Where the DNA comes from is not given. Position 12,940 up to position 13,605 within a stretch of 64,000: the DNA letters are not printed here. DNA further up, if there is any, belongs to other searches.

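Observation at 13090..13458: IscA-fold protein in the dsr operon with the canonical Cys ligands replaced by a Gly/Cys-rich tail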

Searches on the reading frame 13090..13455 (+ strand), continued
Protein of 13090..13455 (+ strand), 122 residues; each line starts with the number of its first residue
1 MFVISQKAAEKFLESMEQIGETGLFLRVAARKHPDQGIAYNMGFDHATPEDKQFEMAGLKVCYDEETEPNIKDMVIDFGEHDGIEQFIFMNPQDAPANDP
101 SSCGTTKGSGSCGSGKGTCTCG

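Call 29: find_encoding_contigs(protein=P0161, flank=10000, max_places=2)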
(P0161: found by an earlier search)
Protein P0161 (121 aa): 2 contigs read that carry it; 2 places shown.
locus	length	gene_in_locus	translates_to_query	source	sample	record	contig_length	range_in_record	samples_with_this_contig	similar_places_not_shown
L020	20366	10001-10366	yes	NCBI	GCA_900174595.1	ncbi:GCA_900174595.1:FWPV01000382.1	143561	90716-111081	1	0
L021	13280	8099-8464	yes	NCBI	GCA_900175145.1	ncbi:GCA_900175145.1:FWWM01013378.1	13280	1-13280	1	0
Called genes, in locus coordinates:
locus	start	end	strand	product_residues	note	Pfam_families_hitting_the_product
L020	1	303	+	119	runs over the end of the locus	PF02635:DsrE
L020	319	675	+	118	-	PF02635:DsrE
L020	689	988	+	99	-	PF04077:DsrH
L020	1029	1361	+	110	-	PF04358:DsrC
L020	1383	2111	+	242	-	PF02665:Nitrate_red_gam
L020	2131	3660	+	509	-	PF13187:Fer4_9 (faint), PF13183:Fer4_8, PF13237:Fer4_10 (faint), PF13534:Fer4_17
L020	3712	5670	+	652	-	PF14691:Fer4_20, PF01946:Thi4 (weak), PF00890:FAD_binding_2 (weak), PF01266:DAO, PF07992:Pyr_redox_2, PF12831:FAD_oxidored, PF13450:NAD_binding_8, PF12838:Fer4_7, +5 more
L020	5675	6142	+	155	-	-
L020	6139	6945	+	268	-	PF12797:Fer4_2 (faint), PF13187:Fer4_9 (faint), PF12838:Fer4_7 (weak), PF13247:Fer4_11, PF00037:Fer4 (weak), PF12837:Fer4_6 (weak), PF13237:Fer4_10 (weak)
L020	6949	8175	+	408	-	PF03916:NrfD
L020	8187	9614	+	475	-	PF01656:CbiA, PF13500:AAA_26, PF07685:GATase_3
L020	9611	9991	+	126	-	PF04358:DsrC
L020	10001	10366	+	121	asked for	PF01521:Fe-S_biosyn (weak)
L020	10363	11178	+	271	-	PF00590:TP_methylase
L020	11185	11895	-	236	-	PF00072:Response_reg, PF00196:GerE, PF08281:Sigma70_r4_2 (weak)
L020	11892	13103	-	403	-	PF01590:GAF (weak), PF13185:GAF_2, PF07730:HisKA_3, PF13581:HATPase_c_2 (weak), PF02518:HATPase_c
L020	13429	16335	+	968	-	PF04879:Molybdop_Fe4S4, PF00384:Molybdopterin, PF01568:Molydop_binding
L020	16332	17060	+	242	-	PF12798:Fer4_3 (faint), PF12838:Fer4_7, PF13187:Fer4_9 (weak), PF13237:Fer4_10 (weak), PF13247:Fer4_11, PF00037:Fer4, PF12797:Fer4_2 (weak), PF12837:Fer4_6 (weak)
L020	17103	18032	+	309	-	PF04976:DmsC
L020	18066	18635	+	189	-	PF11845:Tll0287-like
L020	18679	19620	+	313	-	PF01925:TauE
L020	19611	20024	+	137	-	PF27327:AF_1016 (faint)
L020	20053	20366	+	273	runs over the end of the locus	PF00582:Usp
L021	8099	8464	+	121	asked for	PF01521:Fe-S_biosyn (weak)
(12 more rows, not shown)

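Call 30: predict_structure(alignment_id=A1)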
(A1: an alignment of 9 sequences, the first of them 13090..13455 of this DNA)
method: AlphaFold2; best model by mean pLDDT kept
length: 122 residues; sequences in the alignment: 9
mean_pLDDT: 77.0   pTM: 0.63
mean pLDDT of the five models: 77.0, 76.1, 75.4, 75.4, 74.8
residues with pLDDT >= 90: 44; 70-90: 50; 50-70: 2; < 50: 26
segments of 3 or more residues with pLDDT < 50: 97-122
pLDDT, mean of each block of 10 residues (from residue 1): 88 90 91 84 92 91 92 88 82 60 39 35 37
secondary structure, 60 per line:
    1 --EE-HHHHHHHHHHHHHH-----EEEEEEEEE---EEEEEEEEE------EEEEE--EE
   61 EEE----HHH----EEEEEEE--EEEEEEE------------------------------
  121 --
elements in order: H6-19 E25-33 E37-45 E52-56 E59-63 E75-81 E84-90

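Call 35: fold_search(model_id=the predicted structure, library=pdb)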
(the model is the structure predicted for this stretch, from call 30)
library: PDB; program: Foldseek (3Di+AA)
matches with E <= 10: 257; with E <= 0.001: 10
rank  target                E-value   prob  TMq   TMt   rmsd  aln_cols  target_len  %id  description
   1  1r94_A                4.1e-07  1.00  0.66  0.81   1.9        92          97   32  Crystal Structure of IscA (MERCURY DERIVATIVE) (released 2003-12-23)
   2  2k4z_MODEL_1_A        5.7e-07  1.00  0.71  0.69   3.2       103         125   34  Solution NMR Structure of Allochromatium vinosum DsrR: Northeast Structural Genomics Consortium Target OP5 (released 2008-07-22)
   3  1s98_A                2.1e-06  1.00  0.65  0.79   2.2        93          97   31  E.coli IscA crystal structure to 2.3 A (released 2004-06-01)
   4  2d2a_B                1.3e-05  1.00  0.60  0.71   2.4        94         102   22  Crystal Structure of Escherichia coli SufA Involved in Biosynthesis of Iron-sulfur Clusters (released 2005-12-13)
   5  2apn_MODEL_1_A        2.0e-05  1.00  0.60  0.63   8.0       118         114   23  hi1723 solution structure (released 2006-10-03)
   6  2d2a_A                2.2e-05  1.00  0.64  0.68   3.3       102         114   20  Crystal Structure of Escherichia coli SufA Involved in Biosynthesis of Iron-sulfur Clusters (released 2005-12-13)
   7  1nwb_MODEL_1_A        1.4e-04  1.00  0.56  0.65   4.1        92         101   27  Solution NMR Structure of Protein AQ_1857 from Aquifex aeolicus: Northeast Structural Genomics Consortium Targ (released 2003-06-03)
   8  1x0g_C                1.6e-04  1.00  0.53  0.58   3.5       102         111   18  Crystal Structure of IscA with the [2Fe-2S] cluster (released 2006-06-06)
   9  1x0g_A                2.6e-04  1.00  0.56  0.65   2.9        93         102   17  Crystal Structure of IscA with the [2Fe-2S] cluster (released 2006-06-06)
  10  9a4q_B                9.4e-04  1.00  0.50  0.61   4.2        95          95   17  Integrative model of ODPA-YNER by crosslinking MS and deep learning (released 2024-09-18)
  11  1x0g_D                7.4e-02  0.87  0.45  0.52  20.5        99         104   16  Crystal Structure of IscA with the [2Fe-2S] cluster (released 2006-06-06)
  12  4hv8_A                5.0e-01  0.04  0.13  0.07  15.7       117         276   11  Crystal Structure of H2Db-H155A-NPM6I (released 2013-02-27)
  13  2vvz_A                6.0e-01  0.06  0.17  0.07  11.3        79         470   19  Structure of the catalytic domain of Streptococcus pneumoniae sialidase NanA (released 2008-06-24)
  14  2k54_MODEL_1_A        6.8e-01  0.08  0.17  0.17  11.9        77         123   14  Solution NMR structure of protein Atu0742 from Agrobacterium Tumefaciens. Northeast Structural Genomics Consor (released 2008-08-19)
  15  3h71_A                7.2e-01  0.06  0.17  0.07  11.0        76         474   20  Crystal structure of Streptococcus pneumoniae D39 neuraminidase A precursor (NanA) (released 2009-05-12)
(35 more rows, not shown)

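Call 38: find_encoding_contigs(protein=P0171, flank=8000, max_places=1)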
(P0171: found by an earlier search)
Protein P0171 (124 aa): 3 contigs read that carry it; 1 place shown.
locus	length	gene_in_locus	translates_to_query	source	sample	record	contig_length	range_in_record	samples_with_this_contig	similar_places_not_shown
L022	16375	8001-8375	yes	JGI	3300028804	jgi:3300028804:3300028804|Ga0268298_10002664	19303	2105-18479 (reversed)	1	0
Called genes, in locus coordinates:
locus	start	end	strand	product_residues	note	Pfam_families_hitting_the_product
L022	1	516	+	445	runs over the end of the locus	?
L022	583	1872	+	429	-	PF07992:Pyr_redox_2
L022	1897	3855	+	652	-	PF14691:Fer4_20, PF01946:Thi4 (weak), PF00890:FAD_binding_2 (weak), PF01266:DAO, PF07992:Pyr_redox_2, PF12831:FAD_oxidored, PF13450:NAD_binding_8, PF12838:Fer4_7, +5 more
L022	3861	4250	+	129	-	-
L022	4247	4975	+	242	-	PF12838:Fer4_7 (faint), PF13237:Fer4_10 (faint), PF13187:Fer4_9 (faint), PF13247:Fer4_11, PF00037:Fer4 (weak), PF12797:Fer4_2 (weak), PF12837:Fer4_6 (weak)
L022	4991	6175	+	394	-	PF03916:NrfD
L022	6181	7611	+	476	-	PF01656:CbiA, PF13500:AAA_26, PF07685:GATase_3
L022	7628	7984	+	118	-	PF04358:DsrC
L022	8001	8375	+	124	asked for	-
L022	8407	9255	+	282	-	PF00590:TP_methylase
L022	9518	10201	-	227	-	PF00072:Response_reg, PF00196:GerE, PF08281:Sigma70_r4_2 (faint), PF13384:HTH_23 (faint), PF13936:HTH_38 (faint)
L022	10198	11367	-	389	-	PF01590:GAF (weak), PF13185:GAF_2, PF07730:HisKA_3, PF13581:HATPase_c_2 (weak), PF02518:HATPase_c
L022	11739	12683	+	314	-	PF01925:TauE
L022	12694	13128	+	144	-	-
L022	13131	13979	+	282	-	PF00582:Usp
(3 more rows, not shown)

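Call 39: find_encoding_contigs(protein=P0182, flank=8000, max_places=1)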
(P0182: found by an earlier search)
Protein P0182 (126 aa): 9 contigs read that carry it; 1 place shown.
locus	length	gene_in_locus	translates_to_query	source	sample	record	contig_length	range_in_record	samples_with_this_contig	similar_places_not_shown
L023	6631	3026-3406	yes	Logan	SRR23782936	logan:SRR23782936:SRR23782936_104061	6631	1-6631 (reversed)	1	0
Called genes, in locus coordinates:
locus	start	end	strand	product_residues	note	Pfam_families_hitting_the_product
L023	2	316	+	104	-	?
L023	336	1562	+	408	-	PF03916:NrfD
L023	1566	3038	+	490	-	PF01656:CbiA, PF13500:AAA_26, PF07685:GATase_3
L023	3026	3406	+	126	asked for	-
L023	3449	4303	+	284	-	PF00590:TP_methylase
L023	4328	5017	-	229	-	PF00072:Response_reg, PF08281:Sigma70_r4_2 (weak), PF00196:GerE, PF13384:HTH_23 (faint), PF13936:HTH_38 (faint)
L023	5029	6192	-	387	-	PF01590:GAF (weak), PF13185:GAF_2, PF07730:HisKA_3, PF13581:HATPase_c_2 (weak), PF02518:HATPase_c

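Call 40: find_encoding_contigs(protein=P0180, flank=8000, max_places=1)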
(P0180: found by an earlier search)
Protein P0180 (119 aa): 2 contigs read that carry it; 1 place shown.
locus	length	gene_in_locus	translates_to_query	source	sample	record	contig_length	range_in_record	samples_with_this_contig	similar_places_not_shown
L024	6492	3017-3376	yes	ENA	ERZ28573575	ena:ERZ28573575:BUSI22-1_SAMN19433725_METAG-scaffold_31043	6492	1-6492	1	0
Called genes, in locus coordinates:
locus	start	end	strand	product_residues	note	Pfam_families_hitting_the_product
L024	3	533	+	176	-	?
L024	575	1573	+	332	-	PF02885:Glycos_trans_3N, PF00591:Glycos_transf_3 (faint)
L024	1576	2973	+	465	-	PF01656:CbiA, PF13500:AAA_26, PF07685:GATase_3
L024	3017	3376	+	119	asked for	PF01521:Fe-S_biosyn (weak)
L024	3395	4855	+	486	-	PF00890:FAD_binding_2 (weak), PF01134:GIDA (weak), PF03486:HI0933_like (faint), PF07992:Pyr_redox_2, PF12831:FAD_oxidored, PF13738:Pyr_redox_3, PF00070:Pyr_redox, PF02852:Pyr_redox_dim, +1 more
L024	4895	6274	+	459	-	PF13241:NAD_binding_7, PF14824:Sirohm_synth_M (weak), PF10414:CysG_dimeriser, PF00590:TP_methylase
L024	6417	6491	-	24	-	?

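Call 53: search_protein_families(library=pfam, proteins=[L008:10529-12202:+, L017:6020-6829:+, L017:6846-8162:+, L017:8166-9125:+, L017:9155-9973:+, L017:10385-11359:+, L017:11425-14424:+], max_evalue=0.0001)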
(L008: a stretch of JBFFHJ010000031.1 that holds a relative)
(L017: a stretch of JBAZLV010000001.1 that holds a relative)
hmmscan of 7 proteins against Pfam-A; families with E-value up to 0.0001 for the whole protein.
L008:10529-12202:+ (558 aa): 20 families
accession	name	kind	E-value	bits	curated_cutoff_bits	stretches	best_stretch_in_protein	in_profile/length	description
PF07992.20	Pyr_redox_2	-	1.7e-22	80.6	26.1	1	136-429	1-291/291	Pyridine nucleotide-disulphide oxidoreductase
PF00070.33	Pyr_redox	-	5.8e-17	62.4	22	2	267-338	1-77/82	Pyridine nucleotide-disulphide oxidoreductase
PF13738.12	Pyr_redox_3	-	4.5e-14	52.8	30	1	257-300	155-199/305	Pyridine nucleotide-disulphide oxidoreductase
PF14691.11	Fer4_20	-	2.9e-13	50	25.8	1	33-118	28-107/113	Dihydroprymidine dehydrogenase domain II, 4Fe-4S cluster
PF13450.12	NAD_binding_8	-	4.7e-12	46.4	21.9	1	140-174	1-35/68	NAD(P)-binding Rossmann-like domain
PF01266.30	DAO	-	1e-10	42.1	27.9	1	137-172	1-37/353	FAD dependent oxidoreductase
PF12831.13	FAD_oxidored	-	4.5e-10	39.8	27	1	138-174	2-38/416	FAD dependent oxidoreductase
PF00890.30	FAD_binding_2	-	9e-08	32.1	20.4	1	138-176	2-40/414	FAD binding domain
PF03486.20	HI0933_like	-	1.5e-07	31.6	50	1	137-173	2-38/244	HI0933-like protein Rossmann domain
PF13241.12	NAD_binding_7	-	3.2e-07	31.3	22.1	0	266-301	8-43/104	Putative NAD(P)-binding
PF01593.30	Amino_oxidase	-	3.5e-06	27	19.8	1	146-174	2-30/443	Flavin containing amine oxidoreductase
PF12837.12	Fer4_6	-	7.6e-06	26.1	25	1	533-555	2-24/24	4Fe-4S binding domain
PF01946.23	Thi4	-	7.6e-06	25.8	26.2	0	136-175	18-58/235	Thi4 family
PF14697.11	Fer4_21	-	1.7e-05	25.3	35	1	508-557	7-59/59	4Fe-4S dicluster domain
PF13237.11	Fer4_10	-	1.9e-05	24.9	25.5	1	508-551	8-53/53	4Fe-4S dicluster domain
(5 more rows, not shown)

L017:6020-6829:+ (270 aa): 1 family
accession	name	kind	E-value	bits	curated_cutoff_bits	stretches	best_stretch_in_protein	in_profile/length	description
PF01578.25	Cytochrom_C_asm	-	1.1e-34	120.3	29.9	1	40-260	6-204/212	Cytochrome C assembly protein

L017:6846-8162:+ (439 aa): 5 families
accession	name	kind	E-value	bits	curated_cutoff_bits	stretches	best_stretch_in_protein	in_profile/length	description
PF05201.20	GlutR_N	-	1.2e-54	184.7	27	1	6-156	1-151/151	Glutamyl-tRNAGlu reductase, N-terminal domain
PF01488.26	Shikimate_DH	-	1e-43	149.2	24.3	1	171-306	1-138/138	Shikimate / quinate 5-dehydrogenase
PF00745.25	GlutR_dimer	-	1.6e-29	102.6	22.9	1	320-419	1-99/99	Glutamyl-tRNAGlu reductase, dimerisation domain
PF03807.23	F420_oxidored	-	2.1e-05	25.4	21.6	1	187-280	4-92/94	NADP oxidoreductase coenzyme F420-dependent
PF13241.12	NAD_binding_7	-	9.4e-05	23.4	22.1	0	176-252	1-71/104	Putative NAD(P)-binding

L017:8166-9125:+ (320 aa): 2 families
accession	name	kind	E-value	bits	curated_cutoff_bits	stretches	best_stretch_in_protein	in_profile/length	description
PF01379.25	Porphobil_deam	-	1.4e-85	286.5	22.1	1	5-212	1-206/207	Porphobilinogen deaminase, dipyromethane cofactor binding domain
PF03900.20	Porphobil_deamC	-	6.7e-22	78.1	26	1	225-294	2-73/74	Porphobilinogen deaminase, C-terminal domain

L017:9155-9973:+ (273 aa): 1 family
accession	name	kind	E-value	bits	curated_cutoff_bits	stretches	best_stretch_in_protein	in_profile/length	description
PF02602.20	HEM4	-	2.4e-68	230.1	27.5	1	29-255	3-228/231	Uroporphyrinogen-III synthase HemD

L017:10385-11359:+ (325 aa): 1 family
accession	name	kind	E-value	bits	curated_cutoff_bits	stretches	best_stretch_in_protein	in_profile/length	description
PF00490.27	ALAD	-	1.4e-153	511.1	24.6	1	5-319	2-316/317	Delta-aminolevulinic acid dehydratase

L017:11425-14424:+ (1000 aa): 3 families
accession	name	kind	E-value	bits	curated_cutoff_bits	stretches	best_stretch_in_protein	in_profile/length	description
PF13205.12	Big_5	-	2.3e-20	73.7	23.6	2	45-135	17-105/105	Bacterial Ig-like domain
PF01835.25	MG2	-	9.1e-16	58.4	32.8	1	646-741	3-96/96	MG2 domain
PF11974.14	bMG3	-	1.9e-06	28.2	34.9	1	506-573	2-63/103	Bacterial alpha-2-macroglobulin MG3 domain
